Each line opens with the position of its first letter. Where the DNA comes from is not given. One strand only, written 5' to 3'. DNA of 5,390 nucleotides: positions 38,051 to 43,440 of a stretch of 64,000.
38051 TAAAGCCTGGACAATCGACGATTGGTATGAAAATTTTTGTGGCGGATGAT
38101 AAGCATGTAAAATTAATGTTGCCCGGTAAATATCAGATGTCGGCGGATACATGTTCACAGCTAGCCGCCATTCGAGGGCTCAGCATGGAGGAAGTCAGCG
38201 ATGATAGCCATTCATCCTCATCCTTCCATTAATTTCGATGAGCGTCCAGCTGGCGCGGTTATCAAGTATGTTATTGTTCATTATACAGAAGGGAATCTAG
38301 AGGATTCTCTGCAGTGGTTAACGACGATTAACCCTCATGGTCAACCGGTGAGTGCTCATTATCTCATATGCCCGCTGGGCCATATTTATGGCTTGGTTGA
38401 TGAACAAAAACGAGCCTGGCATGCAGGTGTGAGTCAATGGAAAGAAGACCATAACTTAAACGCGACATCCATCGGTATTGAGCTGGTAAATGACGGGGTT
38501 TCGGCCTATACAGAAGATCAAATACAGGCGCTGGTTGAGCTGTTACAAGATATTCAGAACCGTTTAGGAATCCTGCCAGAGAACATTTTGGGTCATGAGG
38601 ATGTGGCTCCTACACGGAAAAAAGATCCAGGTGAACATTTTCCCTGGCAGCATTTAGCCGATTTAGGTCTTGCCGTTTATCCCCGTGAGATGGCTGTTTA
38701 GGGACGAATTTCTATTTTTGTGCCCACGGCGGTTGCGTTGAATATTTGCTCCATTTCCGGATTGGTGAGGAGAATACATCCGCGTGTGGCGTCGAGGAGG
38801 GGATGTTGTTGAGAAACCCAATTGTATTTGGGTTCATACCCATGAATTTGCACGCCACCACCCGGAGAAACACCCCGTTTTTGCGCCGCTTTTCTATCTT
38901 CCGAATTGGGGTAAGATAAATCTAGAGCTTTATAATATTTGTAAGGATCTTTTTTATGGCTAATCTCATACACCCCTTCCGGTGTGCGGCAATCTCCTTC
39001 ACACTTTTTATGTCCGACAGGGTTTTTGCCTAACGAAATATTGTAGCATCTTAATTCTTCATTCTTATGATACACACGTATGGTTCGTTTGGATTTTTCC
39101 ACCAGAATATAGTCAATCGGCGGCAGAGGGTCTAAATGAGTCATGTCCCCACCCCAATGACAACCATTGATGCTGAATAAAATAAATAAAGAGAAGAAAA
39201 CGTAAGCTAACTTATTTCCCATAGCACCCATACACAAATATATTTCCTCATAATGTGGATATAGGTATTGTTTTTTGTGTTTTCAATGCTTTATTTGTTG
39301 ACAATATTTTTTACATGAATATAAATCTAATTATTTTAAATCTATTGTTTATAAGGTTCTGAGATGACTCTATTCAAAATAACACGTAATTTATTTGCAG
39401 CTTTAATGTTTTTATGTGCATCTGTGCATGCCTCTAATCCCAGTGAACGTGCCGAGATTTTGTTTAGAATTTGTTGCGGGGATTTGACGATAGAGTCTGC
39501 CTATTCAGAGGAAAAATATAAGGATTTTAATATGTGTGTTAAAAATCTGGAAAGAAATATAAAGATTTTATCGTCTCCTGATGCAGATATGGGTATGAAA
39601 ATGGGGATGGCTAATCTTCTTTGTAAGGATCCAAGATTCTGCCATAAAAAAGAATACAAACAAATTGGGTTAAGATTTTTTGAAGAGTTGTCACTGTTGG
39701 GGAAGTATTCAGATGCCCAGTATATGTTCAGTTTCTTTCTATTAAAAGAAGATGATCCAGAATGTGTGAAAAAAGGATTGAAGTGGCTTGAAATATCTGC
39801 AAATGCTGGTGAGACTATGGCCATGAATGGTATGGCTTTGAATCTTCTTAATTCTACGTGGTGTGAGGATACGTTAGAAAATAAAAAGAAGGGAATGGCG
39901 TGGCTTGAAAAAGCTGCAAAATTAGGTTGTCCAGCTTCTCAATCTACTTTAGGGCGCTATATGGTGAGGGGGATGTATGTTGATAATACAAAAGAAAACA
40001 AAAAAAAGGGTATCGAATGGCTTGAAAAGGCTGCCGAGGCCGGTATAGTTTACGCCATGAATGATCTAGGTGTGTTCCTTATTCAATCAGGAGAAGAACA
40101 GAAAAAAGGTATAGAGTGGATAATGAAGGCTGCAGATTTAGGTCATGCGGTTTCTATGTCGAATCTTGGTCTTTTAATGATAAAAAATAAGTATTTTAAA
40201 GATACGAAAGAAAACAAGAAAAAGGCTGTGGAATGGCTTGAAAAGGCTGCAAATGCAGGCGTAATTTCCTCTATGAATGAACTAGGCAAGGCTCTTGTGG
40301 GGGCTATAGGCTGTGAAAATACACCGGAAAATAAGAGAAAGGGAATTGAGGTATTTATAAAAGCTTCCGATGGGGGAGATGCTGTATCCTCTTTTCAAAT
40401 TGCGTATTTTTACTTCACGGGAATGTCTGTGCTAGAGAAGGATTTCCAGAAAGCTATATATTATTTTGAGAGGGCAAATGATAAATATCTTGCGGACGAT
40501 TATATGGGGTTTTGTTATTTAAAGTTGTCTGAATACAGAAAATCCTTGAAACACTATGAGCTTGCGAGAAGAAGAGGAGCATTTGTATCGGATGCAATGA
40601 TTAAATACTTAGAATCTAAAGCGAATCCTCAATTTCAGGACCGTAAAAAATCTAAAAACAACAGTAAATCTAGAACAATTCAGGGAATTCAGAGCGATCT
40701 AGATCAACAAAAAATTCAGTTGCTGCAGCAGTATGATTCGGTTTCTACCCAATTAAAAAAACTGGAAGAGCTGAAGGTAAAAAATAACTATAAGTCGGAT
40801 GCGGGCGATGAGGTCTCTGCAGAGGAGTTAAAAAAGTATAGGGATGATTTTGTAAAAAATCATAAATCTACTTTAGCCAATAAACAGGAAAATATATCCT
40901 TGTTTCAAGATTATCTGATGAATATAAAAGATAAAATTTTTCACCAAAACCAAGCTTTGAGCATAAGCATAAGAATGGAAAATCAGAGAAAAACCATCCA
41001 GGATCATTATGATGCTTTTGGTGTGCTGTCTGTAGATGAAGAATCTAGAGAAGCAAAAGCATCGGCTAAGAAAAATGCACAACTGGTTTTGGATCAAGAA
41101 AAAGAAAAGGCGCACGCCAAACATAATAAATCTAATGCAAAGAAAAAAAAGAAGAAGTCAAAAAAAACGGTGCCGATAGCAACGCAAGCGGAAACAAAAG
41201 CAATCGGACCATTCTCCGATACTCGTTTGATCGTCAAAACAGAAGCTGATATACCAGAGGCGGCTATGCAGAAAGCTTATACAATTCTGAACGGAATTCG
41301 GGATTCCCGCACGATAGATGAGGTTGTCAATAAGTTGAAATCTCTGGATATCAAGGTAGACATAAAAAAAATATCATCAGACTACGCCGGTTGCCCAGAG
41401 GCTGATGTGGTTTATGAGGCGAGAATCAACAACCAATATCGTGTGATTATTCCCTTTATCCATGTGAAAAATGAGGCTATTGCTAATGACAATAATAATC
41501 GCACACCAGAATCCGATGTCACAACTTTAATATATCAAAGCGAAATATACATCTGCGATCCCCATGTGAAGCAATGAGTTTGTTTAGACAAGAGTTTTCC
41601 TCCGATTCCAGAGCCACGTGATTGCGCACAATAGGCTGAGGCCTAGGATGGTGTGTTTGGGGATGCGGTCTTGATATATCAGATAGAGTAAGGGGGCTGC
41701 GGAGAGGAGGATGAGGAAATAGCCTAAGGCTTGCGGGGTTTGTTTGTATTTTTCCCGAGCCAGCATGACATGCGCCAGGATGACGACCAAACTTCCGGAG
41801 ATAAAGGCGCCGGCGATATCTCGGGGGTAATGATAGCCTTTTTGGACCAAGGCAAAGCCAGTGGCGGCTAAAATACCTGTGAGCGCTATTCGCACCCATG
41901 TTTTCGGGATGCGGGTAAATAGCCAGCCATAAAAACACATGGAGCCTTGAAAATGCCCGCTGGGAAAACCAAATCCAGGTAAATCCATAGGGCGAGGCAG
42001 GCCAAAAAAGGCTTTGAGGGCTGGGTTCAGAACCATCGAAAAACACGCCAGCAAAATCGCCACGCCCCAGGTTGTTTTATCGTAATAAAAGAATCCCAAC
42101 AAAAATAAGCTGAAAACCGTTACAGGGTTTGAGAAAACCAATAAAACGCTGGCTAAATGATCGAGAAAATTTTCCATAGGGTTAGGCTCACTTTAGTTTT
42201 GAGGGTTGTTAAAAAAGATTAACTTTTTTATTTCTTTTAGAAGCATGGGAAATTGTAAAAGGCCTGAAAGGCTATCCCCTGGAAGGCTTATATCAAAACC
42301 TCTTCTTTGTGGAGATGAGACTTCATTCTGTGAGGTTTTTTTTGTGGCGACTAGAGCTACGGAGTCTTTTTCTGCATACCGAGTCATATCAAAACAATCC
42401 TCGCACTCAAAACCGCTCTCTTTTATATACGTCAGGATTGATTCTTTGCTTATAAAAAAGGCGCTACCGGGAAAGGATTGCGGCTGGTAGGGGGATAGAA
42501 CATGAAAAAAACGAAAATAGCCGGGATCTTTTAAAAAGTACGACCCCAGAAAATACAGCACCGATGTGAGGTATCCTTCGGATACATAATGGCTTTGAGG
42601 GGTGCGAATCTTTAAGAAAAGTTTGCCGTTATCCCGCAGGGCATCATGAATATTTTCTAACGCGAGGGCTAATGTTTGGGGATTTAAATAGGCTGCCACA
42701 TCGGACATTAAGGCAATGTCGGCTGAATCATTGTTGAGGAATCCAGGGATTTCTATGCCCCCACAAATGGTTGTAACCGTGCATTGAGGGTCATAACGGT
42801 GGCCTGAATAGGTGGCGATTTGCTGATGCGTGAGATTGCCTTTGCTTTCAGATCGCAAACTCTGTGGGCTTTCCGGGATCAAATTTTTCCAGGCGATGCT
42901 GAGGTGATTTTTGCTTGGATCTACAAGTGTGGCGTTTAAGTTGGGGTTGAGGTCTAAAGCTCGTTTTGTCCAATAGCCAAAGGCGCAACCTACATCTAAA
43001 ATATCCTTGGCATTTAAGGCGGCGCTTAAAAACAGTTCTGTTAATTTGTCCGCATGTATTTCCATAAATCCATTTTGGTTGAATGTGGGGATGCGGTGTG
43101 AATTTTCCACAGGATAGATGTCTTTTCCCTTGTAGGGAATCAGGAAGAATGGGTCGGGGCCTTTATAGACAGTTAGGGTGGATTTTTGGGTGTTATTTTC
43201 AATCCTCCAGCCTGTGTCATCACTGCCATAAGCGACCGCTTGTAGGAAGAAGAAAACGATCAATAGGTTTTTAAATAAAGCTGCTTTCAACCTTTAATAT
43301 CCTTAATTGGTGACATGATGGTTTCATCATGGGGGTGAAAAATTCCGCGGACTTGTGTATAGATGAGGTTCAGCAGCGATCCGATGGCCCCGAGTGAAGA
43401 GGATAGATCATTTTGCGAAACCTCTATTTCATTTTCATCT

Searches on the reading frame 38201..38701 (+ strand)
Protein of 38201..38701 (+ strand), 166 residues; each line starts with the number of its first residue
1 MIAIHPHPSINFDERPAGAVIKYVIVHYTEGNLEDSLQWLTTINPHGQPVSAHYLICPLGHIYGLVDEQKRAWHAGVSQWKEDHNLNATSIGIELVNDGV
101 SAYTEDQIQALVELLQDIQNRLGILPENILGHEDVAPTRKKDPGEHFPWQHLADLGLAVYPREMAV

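Call 69: search_protein_families(library=pfam, proteins=[window:38201-38701:+], max_evalue=0.001)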
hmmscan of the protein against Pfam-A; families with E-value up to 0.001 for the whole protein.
window:38201-38701:+ (166 aa): 1 family
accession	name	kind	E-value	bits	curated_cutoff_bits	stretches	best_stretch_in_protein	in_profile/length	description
PF01510.30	Amidase_2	-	2.9e-33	115.4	26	1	20-145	4-131/131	N-acetylmuramoyl-L-alanine amidase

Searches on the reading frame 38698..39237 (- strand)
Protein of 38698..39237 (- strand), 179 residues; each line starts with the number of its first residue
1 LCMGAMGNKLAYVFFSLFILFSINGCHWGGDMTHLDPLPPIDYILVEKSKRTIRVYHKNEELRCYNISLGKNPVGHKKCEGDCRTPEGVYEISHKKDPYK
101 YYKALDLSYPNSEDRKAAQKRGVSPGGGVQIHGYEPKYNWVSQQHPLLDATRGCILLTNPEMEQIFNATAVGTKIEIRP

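Call 69: search_protein_families(library=pfam, proteins=[window:38698-39237:-], max_evalue=0.001)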
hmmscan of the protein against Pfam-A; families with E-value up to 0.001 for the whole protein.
window:38698-39237:- (179 aa): 1 family
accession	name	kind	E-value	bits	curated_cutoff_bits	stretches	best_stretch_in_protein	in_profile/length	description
PF03734.19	YkuD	-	1.7e-18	68.1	23.4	1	42-177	2-146/146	L,D-transpeptidase catalytic domain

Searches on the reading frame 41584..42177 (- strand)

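Call 70: search_protein_families(library=pfam, proteins=[window:41584-42177:-], max_evalue=0.001)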
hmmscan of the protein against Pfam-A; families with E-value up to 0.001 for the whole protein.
window:41584-42177:- (197 aa): 3 families
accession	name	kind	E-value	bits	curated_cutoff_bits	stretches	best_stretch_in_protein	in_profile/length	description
PF01569.27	PAP2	-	5.8e-08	33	27.2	1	44-141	9-127/130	PAP2 superfamily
PF14378.12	PAP2_3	-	0.00015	22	27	1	71-130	127-186/190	PAP2 superfamily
PF14360.12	PAP2_C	-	0.00028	21.8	27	0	73-136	8-73/74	PAP2 superfamily C-terminal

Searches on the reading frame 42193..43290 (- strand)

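Call 70: search_protein_families(library=pfam, proteins=[window:42193-43290:-], max_evalue=0.001)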
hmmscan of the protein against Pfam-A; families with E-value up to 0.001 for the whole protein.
window:42193-43290:- (365 aa): 5 families
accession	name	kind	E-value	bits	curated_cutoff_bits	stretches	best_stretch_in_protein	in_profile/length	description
PF08242.18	Methyltransf_12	-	5.4e-10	40.3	30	1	98-224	1-98/98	Methyltransferase domain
PF13489.12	Methyltransf_23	-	4.4e-08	33.5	27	1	81-296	11-161/164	Methyltransferase domain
PF13649.12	Methyltransf_25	-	2.2e-07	31.9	27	0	97-137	1-41/97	Methyltransferase domain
PF08241.18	Methyltransf_11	-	4e-06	27.8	21.2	1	98-226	1-95/95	Methyltransferase domain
PF05175.20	MTS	-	0.00023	21.3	23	1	75-140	11-78/170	Methyltransferase small domain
